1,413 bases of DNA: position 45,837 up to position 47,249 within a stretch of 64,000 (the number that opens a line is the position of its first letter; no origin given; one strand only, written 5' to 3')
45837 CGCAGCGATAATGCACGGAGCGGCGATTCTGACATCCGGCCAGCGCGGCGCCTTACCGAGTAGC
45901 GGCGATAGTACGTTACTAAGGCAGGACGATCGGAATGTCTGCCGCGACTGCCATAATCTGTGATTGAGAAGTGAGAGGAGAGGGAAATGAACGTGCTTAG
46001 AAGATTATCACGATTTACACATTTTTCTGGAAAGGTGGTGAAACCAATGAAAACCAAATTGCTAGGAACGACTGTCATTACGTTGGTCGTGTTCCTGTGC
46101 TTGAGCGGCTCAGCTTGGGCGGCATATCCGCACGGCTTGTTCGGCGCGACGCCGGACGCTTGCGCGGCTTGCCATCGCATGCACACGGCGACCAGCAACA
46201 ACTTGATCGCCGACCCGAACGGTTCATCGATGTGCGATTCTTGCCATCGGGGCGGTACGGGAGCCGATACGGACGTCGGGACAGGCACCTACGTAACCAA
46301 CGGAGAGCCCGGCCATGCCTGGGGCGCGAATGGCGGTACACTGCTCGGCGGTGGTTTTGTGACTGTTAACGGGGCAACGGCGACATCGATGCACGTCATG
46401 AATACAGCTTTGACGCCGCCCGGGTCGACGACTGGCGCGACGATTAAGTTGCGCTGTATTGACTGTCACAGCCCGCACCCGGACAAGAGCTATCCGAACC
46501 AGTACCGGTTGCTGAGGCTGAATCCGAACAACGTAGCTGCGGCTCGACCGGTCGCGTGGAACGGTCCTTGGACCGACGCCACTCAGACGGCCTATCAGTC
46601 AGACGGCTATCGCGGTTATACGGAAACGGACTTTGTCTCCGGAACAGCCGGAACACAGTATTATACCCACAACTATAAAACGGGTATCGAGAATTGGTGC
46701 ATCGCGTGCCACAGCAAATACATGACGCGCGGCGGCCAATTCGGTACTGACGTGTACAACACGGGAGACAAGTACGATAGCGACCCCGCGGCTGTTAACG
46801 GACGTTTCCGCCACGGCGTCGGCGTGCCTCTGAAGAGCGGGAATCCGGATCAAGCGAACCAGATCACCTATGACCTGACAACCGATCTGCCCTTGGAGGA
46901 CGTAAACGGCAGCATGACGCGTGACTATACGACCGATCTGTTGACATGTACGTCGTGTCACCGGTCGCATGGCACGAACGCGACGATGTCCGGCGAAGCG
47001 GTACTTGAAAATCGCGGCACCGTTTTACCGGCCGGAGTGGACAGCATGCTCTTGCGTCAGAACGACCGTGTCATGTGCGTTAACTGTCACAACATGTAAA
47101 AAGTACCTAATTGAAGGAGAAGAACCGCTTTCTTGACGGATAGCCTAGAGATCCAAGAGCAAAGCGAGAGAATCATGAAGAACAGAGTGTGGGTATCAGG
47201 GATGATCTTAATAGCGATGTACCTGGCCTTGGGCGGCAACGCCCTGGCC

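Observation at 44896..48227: Second tandem array of three OmcS-like hexaheme paralogs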

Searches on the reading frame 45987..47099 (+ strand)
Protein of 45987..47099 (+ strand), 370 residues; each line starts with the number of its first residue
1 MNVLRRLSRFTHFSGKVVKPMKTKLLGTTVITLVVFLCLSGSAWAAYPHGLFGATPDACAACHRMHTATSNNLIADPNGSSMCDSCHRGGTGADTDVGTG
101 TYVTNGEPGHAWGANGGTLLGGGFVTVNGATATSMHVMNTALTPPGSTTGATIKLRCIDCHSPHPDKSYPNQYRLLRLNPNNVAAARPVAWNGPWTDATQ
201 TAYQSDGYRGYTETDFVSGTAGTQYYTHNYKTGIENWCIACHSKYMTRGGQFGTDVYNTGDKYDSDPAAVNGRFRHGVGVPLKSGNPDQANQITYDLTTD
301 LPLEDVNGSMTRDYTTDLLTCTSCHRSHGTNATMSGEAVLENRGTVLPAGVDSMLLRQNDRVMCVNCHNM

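Call 4: search_protein_families(library=pfam, proteins=[window:45987-47099:+], max_evalue=0.1)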
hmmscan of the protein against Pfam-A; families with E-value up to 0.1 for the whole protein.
window:45987-47099:+ (370 aa): 7 families
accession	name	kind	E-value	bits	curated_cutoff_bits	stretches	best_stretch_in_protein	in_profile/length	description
PF09699.15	Paired_CXXCH_1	-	3.2e-12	46.3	20.6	1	57-88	7-37/41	Doubled CXXCH motif (Paired_CXXCH_1)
PF14522.11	Cytochrome_C7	-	6.4e-08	32.7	24.8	1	57-91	14-52/67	Cytochrome c7 and related cytochrome c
PF14537.11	Cytochrom_c3_2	-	1.2e-07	32.5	25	1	56-87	57-78/79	Cytochrome c3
PF22678.1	Cytochrom_c_NrfB-like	-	5.8e-05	23.9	27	0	311-336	51-76/89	Cytochrome c-type protein NrfB-like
PF22113.1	Mtrc-MtrF_II-IV_dom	-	0.00019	21.5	30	1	227-369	20-128/176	Outer membrane cytochrome MtrC/MtrF-like, domains II/IV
PF02085.21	Cytochrom_CIII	-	0.029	15.2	22.9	0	58-87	77-101/101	Class III cytochrome C family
PF13442.11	Cytochrome_CBB3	-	0.098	13.4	27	0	235-279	11-46/68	Cytochrome C oxidase, cbb3-type, subunit III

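Call 5: search_solved_structures(query=window:45987-47099:+, max_evalue=1, show_alignments=2)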
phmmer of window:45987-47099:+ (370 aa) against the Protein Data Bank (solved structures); distinct sequences matched with E-value up to 1: 2.
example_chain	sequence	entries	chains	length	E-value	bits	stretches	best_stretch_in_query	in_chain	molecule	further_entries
2fw2_A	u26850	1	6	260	0.4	12.9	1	26-90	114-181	Testis-specific chromodomain protein Y 2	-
2fbm_A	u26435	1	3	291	0.48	12.7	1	26-90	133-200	Y chromosome chromodomain protein 1, telomeric isoform b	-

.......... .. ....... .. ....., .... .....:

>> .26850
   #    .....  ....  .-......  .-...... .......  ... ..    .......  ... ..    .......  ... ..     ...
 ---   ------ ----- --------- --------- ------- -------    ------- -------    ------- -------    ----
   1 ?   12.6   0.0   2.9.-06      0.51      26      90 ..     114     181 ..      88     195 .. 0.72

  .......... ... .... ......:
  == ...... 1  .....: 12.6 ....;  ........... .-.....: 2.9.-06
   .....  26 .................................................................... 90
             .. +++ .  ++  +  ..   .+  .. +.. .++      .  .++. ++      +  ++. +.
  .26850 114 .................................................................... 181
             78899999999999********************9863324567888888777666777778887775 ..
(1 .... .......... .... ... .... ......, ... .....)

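Call 9: find_homologous_proteins(query=window:45987-47099:+)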
Query window:45987-47099:+ (370 aa): 114 proteins with E <= 0.001 among 4028 candidates.
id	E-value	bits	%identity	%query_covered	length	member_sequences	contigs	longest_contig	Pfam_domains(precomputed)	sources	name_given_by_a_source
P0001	6.2e-257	870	100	100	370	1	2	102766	PF09699.16,PF14537.12,PF14522.12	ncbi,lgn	-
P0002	1.4e-190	651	79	95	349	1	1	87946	PF09699.16,PF14537.12,PF14522.12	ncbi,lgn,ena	-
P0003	6.5e-153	527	64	98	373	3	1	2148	PF09699.16,PF14537.12,PF14522.12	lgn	-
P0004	1.3e-113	398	54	95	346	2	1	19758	PF09699.16,PF14537.12,PF14522.12,PF22113.2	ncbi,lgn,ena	-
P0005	2.7e-106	374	53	95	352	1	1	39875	PF09699.16,PF14537.12,PF14522.12,PF22113.2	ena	-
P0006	6.0e-105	370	51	94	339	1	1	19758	PF09699.16,PF22113.2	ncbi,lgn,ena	-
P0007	1.0e-102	362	51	91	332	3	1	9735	PF09699.16,PF14537.12,PF14522.12,PF22113.2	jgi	jgi:predicted CXXCH cytochrome family protein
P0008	2.8e-102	361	51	91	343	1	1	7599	PF09699.16,PF14537.12,PF14522.12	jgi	jgi:predicted CXXCH cytochrome family protein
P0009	3.2e-99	351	49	94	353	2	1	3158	PF09699.16,PF14537.12,PF03264.20,PF14522.12,PF22113.2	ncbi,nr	ncbi:MAG: hypothetical protein M1335_03450 [Chloroflexi bacterium]|nr:hypothetical protein [Chlorofl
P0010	2.4e-98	348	50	95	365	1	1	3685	PF09699.16,PF14537.12,PF14522.12,PF22113.2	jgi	jgi:predicted CXXCH cytochrome family protein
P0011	6.6e-98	346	48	95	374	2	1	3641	PF09699.16,PF14537.12,PF14522.12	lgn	-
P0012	6.7e-98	346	49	95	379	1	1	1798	PF09699.16,PF14537.12,PF14522.12,PF22113.2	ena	-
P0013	7.5e-98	346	50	95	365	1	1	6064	PF09699.16,PF14522.12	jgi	jgi:predicted CXXCH cytochrome family protein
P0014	9.0e-98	346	47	95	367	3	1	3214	PF09699.16,PF14537.12,PF03264.20,PF14522.12,PF22113.2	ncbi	ncbi:MAG: cytochrome c3 family protein [Actinomycetota bacterium]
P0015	2.0e-95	338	50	94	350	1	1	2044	PF09699.16,PF14537.12,PF14522.12,PF22113.2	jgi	-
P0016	2.1e-95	338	48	95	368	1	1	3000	PF09699.16,PF14522.12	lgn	-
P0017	8.9e-94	333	49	95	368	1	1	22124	PF09699.16,PF14537.12,PF14522.12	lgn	-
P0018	1.4e-93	332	54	62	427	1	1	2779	PF09699.16,PF14537.12,PF14522.12,PF22113.2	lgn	-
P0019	3.6e-93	331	48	95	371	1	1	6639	PF09699.16,PF14537.12,PF14522.12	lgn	-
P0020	1.2e-92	329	47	94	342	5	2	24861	PF09699.16,PF14537.12,PF14522.12,PF22113.2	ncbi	-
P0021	2.1e-92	328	47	94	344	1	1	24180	PF09699.16,PF14522.12,PF22113.2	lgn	-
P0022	6.5e-92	327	50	94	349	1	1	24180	PF09699.16,PF14537.12,PF22113.2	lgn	-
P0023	1.2e-91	326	50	95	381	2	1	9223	PF09699.16,PF14522.12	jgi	jgi:predicted CXXCH cytochrome family protein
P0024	5.1e-91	324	47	95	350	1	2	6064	PF09699.16,PF14537.12,PF02085.22,PF14522.12,PF22113.2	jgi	jgi:predicted CXXCH cytochrome family protein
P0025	6.1e-90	320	48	91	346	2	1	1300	PF09699.16,PF14537.12,PF14522.12,PF22113.2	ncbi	-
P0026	2.4e-89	318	50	86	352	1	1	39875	PF09699.16,PF14537.12,PF14522.12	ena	-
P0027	4.1e-89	317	47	94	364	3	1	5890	PF09699.16,PF14537.12,PF14522.12,PF22113.2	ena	-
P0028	2.8e-88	315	46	89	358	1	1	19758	PF09699.16,PF14537.12,PF14522.12,PF22113.2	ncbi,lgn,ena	-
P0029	8.7e-88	313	46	95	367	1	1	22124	PF09699.16,PF14537.12,PF14522.12,PF22113.2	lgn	-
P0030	1.2e-87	313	48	95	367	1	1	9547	PF09699.16,PF14537.12,PF14522.12,PF22113.2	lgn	-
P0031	2.8e-87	311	47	94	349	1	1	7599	PF09699.16,PF14537.12,PF14522.12,PF22113.2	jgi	jgi:predicted CXXCH cytochrome family protein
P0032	1.1e-86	309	46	100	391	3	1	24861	PF09699.16,PF14537.12,PF14522.12,PF22113.2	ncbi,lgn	-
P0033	5.4e-86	307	46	94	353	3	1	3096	PF09699.16,PF14537.12,PF14522.12,PF22113.2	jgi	jgi:predicted CXXCH cytochrome family protein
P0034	6.5e-83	297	47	93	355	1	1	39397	PF09699.16,PF14537.12,PF14522.12,PF22113.2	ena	-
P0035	6.6e-81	290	45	94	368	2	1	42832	PF09699.16,PF14537.12,PF14522.12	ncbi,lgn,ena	-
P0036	2.0e-80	289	44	93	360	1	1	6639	PF09699.16,PF14537.12,PF14522.12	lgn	-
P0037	2.7e-77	279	43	90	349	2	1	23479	PF09699.16,PF14537.12,PF14522.12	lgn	-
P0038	1.6e-74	269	45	91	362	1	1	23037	PF09699.16,PF14522.12,PF22113.2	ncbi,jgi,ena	ncbi:MAG: cytochrome c3 family protein [Actinomycetota bacterium]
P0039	2.4e-74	269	45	54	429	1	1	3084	PF09699.16,PF14537.12,PF14522.12,PF22113.2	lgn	-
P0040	7.2e-70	254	43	91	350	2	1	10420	PF09699.16,PF14537.12,PF14522.12,PF22113.2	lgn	-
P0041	1.1e-68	250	42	91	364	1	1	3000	PF09699.16,PF14537.12,PF14522.12,PF22113.2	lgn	-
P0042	1.9e-68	249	48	83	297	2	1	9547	PF09699.16,PF14522.12,PF22113.2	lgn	-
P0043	1.0e-67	247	45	91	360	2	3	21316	PF09699.16,PF14537.12,PF14522.12,PF22113.2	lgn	-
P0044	2.9e-67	246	43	92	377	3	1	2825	PF09699.16,PF14537.12,PF14522.12,PF22113.2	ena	-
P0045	5.8e-67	245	43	94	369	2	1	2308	PF09699.16,PF14537.12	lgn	-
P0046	1.8e-66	243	41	95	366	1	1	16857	PF09699.16,PF14537.12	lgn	-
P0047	8.7e-65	237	45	92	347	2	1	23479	PF09699.16,PF14537.12,PF22113.2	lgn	-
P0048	5.4e-64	235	44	78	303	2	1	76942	PF09699.16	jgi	jgi:cytochrome c553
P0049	2.1e-63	233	44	89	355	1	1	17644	PF09699.16,PF14522.12,PF22113.2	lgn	-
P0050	1.0e-60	224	39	92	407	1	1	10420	PF09699.16,PF14537.12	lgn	-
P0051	1.4e-60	224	39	94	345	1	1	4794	PF09699.16,PF14537.12,PF14522.12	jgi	jgi:predicted CXXCH cytochrome family protein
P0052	5.6e-60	222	42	86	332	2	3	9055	PF09699.16,PF14537.12,PF14522.12,PF22113.2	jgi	jgi:predicted CXXCH cytochrome family protein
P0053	2.1e-58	216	45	72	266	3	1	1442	PF09699.16,PF22113.2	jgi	jgi:hypothetical protein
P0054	8.7e-52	195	38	94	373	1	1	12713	PF09699.16,PF14537.12,PF14522.12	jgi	jgi:predicted CXXCH cytochrome family protein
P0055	1.0e-51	194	42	86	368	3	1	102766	PF09699.16,PF14537.12,PF14522.12,PF22113.2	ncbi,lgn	-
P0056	5.2e-46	176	40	87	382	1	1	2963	PF09699.16,PF14537.12,PF14522.12,PF22113.2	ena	-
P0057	3.1e-45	173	38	78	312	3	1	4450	PF09699.16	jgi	jgi:cytochrome c553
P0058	1.6e-44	171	39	86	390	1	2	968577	PF09699.16,PF14537.12,PF14522.12,PF22113.2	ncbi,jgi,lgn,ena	ncbi:MAG: cytochrome c3 family protein [Actinomycetota bacterium]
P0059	1.2e-43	168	38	86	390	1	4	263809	PF09699.16,PF14537.12,PF14522.12,PF22113.2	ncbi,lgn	-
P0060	4.3e-28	117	30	95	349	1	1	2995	PF09699.16,PF14522.12,PF22113.2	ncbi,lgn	-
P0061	3.1e-26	110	28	95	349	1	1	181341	PF09699.16,PF14522.12,PF22113.2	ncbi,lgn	-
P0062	4.5e-26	110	28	96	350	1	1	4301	PF09699.16,PF14537.12,PF14522.12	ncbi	-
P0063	1.2e-25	109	30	93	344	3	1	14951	PF09699.16,PF14522.12,PF22113.2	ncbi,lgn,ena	-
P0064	1.7e-25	108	29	92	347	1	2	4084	PF09699.16,PF14537.12,PF00034.27,PF14522.12,PF22113.2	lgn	-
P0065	3.1e-25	107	29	87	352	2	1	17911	PF09699.16,PF14522.12,PF22113.2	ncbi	-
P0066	5.2e-25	106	29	87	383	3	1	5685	PF09699.16,PF14537.12,PF14522.12,PF22113.2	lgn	-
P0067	1.1e-22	99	30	87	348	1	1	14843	PF09699.16,PF14522.12,PF22113.2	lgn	-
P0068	1.2e-22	99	27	96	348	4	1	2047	PF09699.16,PF14522.12,PF22113.2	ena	-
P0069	1.4e-22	98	28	94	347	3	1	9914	PF09699.16,PF14522.12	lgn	-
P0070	5.2e-22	97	30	87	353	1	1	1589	PF09699.16,PF14537.12,PF14522.12,PF22113.2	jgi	-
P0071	8.8e-22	96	30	87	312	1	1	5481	PF09699.16,PF14537.12,PF14522.12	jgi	jgi:predicted CXXCH cytochrome family protein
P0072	1.3e-21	95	30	87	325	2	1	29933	PF09699.16,PF14537.12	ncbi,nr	ncbi:MAG: cytochrome c3 family protein [Chloroflexi bacterium]|nr:cytochrome c3 family protein [Chlo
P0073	1.1e-20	92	28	94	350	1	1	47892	PF09699.16,PF22113.2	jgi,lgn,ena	-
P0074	1.4e-20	92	29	87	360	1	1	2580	PF09699.16,PF14522.12,PF22113.2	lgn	-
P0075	2.9e-20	91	29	87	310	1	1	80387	PF09699.16,PF14537.12,PF03264.20,PF14522.12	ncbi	-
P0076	5.5e-20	90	28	87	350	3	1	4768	PF09699.16,PF14522.12,PF22113.2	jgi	jgi:predicted CXXCH cytochrome family protein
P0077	5.7e-20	90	33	87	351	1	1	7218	PF09699.16,PF14537.12,PF14522.12,PF22113.2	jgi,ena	-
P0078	1.2e-19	89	27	87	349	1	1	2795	PF09699.16,PF14537.12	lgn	-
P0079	1.4e-19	89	30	87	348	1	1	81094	PF09699.16,PF14537.12,PF14522.12,PF22113.2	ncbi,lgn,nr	ncbi:MAG: hypothetical protein HY867_13990 [Chloroflexi bacterium]|nr:hypothetical protein [Chlorofl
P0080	1.2e-18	86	30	87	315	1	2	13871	PF09699.16,PF14522.12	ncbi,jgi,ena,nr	ncbi:MAG: hypothetical protein OEY93_03080 [Anaerolineae bacterium]|nr:hypothetical protein [Anaerol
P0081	6.8e-18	83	28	95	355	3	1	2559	PF09699.16,PF22113.2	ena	-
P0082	1.3e-17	82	29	94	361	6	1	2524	PF09699.16,PF14537.12,PF14522.12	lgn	-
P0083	1.5e-17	82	32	93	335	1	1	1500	PF09699.16,PF14537.12,PF22113.2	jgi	jgi:predicted CXXCH cytochrome family protein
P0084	1.6e-17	82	30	94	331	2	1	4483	PF09699.16,PF14537.12,PF14522.12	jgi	jgi:predicted CXXCH cytochrome family protein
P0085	4.7e-17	80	28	95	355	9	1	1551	PF09699.16,PF22113.2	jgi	-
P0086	6.8e-17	80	29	94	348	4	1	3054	PF09699.16,PF00034.27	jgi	jgi:predicted CXXCH cytochrome family protein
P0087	7.0e-17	80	32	93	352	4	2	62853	PF09699.16,PF14537.12,PF14522.12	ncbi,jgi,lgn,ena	-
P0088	7.6e-17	80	31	93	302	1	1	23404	PF09699.16,PF14537.12,PF14522.12,PF22113.2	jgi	jgi:predicted CXXCH cytochrome family protein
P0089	1.0e-15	76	32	87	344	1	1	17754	PF09699.16,PF14537.12,PF14522.12,PF22113.2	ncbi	-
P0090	1.2e-15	76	28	93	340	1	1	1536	PF09699.16,PF14537.12,PF14522.12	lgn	-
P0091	1.4e-15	75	28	94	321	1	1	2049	PF09699.16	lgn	-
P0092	3.6e-14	71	30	95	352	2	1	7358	PF09699.16,PF14537.12,PF14522.12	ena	-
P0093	3.8e-14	71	29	96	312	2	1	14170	PF09699.16,PF14537.12,PF14522.12,PF22113.2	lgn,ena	-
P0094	1.1e-13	69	29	62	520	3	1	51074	PF09699.16,PF00034.27,PF14522.12,PF22113.2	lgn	-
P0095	3.0e-13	68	28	95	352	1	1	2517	PF09699.16,PF14537.12,PF14522.12,PF22113.2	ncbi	-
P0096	2.2e-11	62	28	87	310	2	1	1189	PF09699.16,PF14537.12,PF14522.12,PF22113.2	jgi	-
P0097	7.8e-11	60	48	21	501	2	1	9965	PF09699.16,PF14537.12,PF14522.12,PF22113.2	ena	-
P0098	8.7e-11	60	33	64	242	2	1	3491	PF09699.16,PF14537.12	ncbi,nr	ncbi:MAG: hypothetical protein L3J16_05210, partial [Anaerolineales bacterium]|nr:hypothetical prote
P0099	5.2e-10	57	28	87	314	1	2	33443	PF09699.16,PF14522.12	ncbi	-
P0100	5.4e-10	57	27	94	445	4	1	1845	PF09699.16,PF14537.12,PF00034.27,PF14522.12,PF22113.2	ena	-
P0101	6.5e-10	57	27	99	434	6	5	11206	PF09699.16,PF14537.12,PF00034.27,PF14522.12,PF22113.2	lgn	-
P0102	1.1e-9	56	26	94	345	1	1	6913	PF09699.16,PF14537.12,PF22678.2,PF14522.12,PF22113.2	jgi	-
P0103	1.2e-9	56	29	92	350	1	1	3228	PF09699.16,PF14537.12,PF14522.12,PF22113.2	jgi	-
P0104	1.3e-9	56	41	28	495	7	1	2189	PF09699.16,PF14537.12,PF14522.12,PF22113.2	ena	-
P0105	2.1e-9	55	30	71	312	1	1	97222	PF09699.16,PF14537.12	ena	-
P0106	2.6e-9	55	36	24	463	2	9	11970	PF09699.16,PF14537.12,PF14522.12,PF22113.2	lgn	-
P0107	2.9e-9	55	28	87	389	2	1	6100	PF09699.16,PF14537.12,PF14522.12,PF22113.2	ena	-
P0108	4.0e-9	54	27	85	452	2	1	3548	PF09699.16,PF14537.12,PF14522.12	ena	-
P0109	4.2e-9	54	27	87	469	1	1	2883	PF09699.16,PF14537.12,PF14522.12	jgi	-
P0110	4.9e-9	54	27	86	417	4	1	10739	PF09699.16,PF14537.12,PF14522.12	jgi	jgi:predicted CXXCH cytochrome family protein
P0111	6.5e-8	50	44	21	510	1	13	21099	PF09699.16,PF14537.12,PF14522.12,PF22113.2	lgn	-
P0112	4.2e-7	48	27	85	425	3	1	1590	PF09699.16,PF14537.12,PF00034.27,PF14522.12,PF22113.2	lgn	-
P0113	1.9e-4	39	33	31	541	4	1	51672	PF09699.16,PF14537.12,PF14522.12,PF22113.2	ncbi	-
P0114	3.2e-4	38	29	59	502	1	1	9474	PF09699.16,PF14537.12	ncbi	-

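Call 10: search_protein_families(library=ncbifam, proteins=[window:45987-47099:+], max_evalue=0.01)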
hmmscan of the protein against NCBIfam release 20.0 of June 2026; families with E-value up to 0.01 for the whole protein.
window:45987-47099:+ (370 aa): 11 families
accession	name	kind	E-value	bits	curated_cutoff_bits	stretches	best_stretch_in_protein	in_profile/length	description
TIGR01905.1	paired_CXXCH_1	subfamily_domain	1e-11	44.5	25.2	1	57-89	7-38/41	doubled CXXCH domain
NF041028.1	decahem_GSU2203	exception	4.9e-07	29.3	325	1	36-88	105-156/317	GSU2203 family decaheme c-type cytochrome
TIGR03153.1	cytochr_NrfH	equivalog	1e-06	28.9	134.2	0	44-87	16-59/138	cytochrome c nitrite reductase small subunit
TIGR03508.1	decahem_SO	subfamily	2.6e-06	27.1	192.2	1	57-91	190-223/258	DmsE family decaheme c-type cytochrome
TIGR03146.1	cyt_nit_nrfB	equivalog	7.6e-05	23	166.6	0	307-336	98-127/145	cytochrome c nitrite reductase pentaheme subunit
NF008659.0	PRK11659.1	equivalog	0.00014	21.7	184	0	57-88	136-168/188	cytochrome c nitrite reductase pentaheme subunit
NF045722.1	c3_cytochr_TmcA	equivalog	0.00073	19.4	114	0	57-92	58-92/125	acidic tetraheme cytochrome c3 TmcA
NF045713.1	CxxCH_16_HmcA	equivalog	0.0054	15.4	400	0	57-89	175-207/541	sulfate respiration complex hexadecaheme cytochrome HmcA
NF041762.1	diheme_GEGP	equivalog_domain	0.0058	15.9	300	1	45-88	16-56/359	GEGP motif-containing diheme protein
NF049875.1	NetB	exception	0.009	15.8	380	0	308-368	90-145/211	Nrf-like electron transfer protein NetB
NF038038.1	cytoc_DsrJ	equivalog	0.01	16.2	100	0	227-244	82-99/121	sulfate reduction electron transfer complex DsrMKJOP subunit DsrJ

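Call 11: list_cluster_members(proteins=[P0001, P0002, P0004, P0058, P0038, P0014])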
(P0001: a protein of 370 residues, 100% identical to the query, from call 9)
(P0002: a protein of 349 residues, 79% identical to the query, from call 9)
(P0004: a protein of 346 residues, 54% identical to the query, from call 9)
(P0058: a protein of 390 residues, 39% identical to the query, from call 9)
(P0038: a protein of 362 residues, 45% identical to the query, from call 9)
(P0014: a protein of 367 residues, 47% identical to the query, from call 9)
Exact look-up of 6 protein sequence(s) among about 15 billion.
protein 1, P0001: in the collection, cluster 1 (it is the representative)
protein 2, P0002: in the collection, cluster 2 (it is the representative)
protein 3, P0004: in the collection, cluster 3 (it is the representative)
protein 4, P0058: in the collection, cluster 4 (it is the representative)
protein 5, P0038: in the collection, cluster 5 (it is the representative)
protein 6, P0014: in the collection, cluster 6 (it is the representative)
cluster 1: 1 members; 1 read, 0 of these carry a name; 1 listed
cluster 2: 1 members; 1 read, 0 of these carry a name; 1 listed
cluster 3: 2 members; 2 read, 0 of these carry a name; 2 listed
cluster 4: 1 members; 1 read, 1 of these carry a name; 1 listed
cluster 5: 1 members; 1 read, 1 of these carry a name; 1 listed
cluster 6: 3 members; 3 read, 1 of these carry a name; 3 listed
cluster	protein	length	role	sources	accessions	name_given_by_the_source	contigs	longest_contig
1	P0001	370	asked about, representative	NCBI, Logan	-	-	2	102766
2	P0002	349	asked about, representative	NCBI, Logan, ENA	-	-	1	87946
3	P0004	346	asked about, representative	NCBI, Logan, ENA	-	-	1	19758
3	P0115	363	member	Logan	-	-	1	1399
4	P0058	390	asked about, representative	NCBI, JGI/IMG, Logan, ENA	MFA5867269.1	MAG: cytochrome c3 family protein [Actinomycetota bacterium]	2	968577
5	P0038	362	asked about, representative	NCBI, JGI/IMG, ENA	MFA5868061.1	MAG: cytochrome c3 family protein [Actinomycetota bacterium]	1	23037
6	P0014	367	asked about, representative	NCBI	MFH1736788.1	MAG: cytochrome c3 family protein [Actinomycetota bacterium]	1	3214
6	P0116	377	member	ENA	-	-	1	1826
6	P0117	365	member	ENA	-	-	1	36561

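Call 13: find_encoding_contigs(protein=P0001, flank=3000, max_places=3)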
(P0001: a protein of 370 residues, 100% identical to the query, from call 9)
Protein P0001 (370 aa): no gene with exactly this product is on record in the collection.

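Call 14: find_related_loci(query=window:45987-47099:+, collection=genome_contigs, flank=10000)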
Query window:45987-47099:+ (370 aa) in genome_contigs; peptide patterns used: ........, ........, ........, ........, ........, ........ (x = any residue, [..] = any of these).
29 stretches matched a pattern; 2 encode a relative of the query (tblastn E <= 1e-3); 2 distinct loci.
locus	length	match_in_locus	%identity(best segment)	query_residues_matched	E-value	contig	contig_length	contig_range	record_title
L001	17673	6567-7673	78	1-370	0e+0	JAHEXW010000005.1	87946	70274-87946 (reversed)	MAG: Actinomycetes bacterium isolate nzgw113 NODE_335_length_87947_cov_5.379113, whole genome shotgun sequence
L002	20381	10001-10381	24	48-176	7e-6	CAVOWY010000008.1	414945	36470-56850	MAG: uncultured Actinomycetes bacterium isolate MFD00032.bin.2.70 genome assembly, contig: contig_50574, whole genome sh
